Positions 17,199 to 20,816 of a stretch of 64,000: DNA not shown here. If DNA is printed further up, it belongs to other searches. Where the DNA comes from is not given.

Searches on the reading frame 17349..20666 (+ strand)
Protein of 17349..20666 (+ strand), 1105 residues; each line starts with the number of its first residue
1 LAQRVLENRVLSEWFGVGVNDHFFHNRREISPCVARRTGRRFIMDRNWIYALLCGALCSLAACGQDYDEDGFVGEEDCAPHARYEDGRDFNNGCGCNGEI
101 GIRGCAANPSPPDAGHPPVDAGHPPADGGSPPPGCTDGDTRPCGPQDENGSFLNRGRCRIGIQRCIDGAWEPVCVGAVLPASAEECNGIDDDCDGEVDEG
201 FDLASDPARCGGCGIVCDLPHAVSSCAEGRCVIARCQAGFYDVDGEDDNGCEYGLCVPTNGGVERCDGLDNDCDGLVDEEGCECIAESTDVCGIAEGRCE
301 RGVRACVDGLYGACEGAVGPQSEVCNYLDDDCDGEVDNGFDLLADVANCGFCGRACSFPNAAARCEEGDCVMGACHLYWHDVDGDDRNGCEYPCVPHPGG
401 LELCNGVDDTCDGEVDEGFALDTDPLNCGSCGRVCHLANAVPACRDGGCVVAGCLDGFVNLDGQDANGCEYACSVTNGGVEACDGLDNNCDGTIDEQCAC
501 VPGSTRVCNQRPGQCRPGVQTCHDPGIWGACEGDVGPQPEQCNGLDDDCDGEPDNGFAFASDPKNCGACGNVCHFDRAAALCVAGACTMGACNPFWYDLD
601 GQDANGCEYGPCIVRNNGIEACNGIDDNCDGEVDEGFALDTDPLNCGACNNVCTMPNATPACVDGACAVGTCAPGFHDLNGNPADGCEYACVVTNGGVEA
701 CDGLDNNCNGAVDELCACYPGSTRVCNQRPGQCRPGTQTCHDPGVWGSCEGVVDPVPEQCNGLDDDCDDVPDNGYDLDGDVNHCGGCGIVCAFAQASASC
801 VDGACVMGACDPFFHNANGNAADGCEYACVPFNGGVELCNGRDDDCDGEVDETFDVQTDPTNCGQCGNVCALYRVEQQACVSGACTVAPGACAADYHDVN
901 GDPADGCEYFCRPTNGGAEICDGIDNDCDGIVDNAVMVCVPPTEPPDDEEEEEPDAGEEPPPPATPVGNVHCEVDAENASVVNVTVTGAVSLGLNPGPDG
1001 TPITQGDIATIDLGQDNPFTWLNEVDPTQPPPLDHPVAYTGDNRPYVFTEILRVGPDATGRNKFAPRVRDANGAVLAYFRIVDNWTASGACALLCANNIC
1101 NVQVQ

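Call 23: search_protein_families(library=pfam, proteins=[window:17349-20666:+], max_evalue=0.001)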
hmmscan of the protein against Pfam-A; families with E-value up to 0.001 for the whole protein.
window:17349-20666:+ (1105 aa): 1 family
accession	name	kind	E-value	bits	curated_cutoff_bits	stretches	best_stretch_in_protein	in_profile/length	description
PF11617.13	Cu-binding_MopE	-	1.6e-43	147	27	7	474-496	8-30/30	Putative metal-binding motif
